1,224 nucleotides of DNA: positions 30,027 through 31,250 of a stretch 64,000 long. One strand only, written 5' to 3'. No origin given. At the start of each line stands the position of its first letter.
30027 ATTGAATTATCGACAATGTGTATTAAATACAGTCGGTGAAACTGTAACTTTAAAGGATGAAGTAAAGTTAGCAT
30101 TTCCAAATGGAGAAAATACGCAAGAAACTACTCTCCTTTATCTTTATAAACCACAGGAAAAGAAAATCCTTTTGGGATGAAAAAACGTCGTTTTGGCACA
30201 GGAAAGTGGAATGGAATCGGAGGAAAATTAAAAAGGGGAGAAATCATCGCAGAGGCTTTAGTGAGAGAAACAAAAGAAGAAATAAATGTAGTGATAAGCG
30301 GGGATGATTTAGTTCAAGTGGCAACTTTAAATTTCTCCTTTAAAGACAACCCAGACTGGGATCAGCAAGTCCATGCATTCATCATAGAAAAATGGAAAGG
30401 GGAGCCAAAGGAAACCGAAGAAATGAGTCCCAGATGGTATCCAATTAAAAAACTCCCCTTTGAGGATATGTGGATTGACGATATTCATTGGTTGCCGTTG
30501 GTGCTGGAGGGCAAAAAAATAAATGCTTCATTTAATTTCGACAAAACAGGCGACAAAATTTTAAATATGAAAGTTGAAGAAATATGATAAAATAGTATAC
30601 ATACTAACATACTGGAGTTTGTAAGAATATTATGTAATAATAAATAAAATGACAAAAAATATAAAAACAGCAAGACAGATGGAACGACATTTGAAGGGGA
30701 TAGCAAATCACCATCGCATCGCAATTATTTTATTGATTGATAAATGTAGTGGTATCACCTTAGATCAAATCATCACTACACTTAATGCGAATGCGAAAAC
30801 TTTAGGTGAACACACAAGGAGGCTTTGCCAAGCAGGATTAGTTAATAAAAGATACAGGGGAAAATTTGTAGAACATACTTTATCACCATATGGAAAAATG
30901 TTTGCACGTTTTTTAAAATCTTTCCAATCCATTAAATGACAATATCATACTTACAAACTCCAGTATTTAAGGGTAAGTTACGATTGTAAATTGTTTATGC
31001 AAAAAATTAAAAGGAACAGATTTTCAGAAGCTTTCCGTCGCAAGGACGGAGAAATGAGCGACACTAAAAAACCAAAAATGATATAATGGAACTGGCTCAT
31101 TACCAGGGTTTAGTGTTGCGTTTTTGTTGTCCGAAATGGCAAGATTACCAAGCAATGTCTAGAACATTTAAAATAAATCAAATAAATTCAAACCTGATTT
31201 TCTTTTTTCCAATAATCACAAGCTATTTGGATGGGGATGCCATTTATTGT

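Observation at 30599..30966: ArsR-family regulator gene precisely flanked by inverted copies of a motif that recurs upstream of purQ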

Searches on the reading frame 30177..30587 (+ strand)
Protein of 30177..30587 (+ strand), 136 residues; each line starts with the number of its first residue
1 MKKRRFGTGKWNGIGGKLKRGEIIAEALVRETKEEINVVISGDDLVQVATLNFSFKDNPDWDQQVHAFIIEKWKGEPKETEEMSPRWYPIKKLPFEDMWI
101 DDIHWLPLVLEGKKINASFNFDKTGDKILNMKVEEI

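Call 8: search_protein_families(library=pfam, proteins=[window:30177-30587:+], max_evalue=0.01)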
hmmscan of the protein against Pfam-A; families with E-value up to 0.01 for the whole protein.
window:30177-30587:+ (136 aa): 1 family
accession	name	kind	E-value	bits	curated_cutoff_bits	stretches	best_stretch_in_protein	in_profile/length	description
PF00293.34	NUDIX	-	8.8e-13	48.9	21.1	1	5-108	25-133/134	NUDIX domain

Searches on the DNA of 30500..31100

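Call 46: search_rna_families(source=window, start=30500, end=31100, threshold=evalue, max_evalue=1)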
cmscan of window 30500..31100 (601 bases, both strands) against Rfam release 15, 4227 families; matches with E-value up to 1: 0.
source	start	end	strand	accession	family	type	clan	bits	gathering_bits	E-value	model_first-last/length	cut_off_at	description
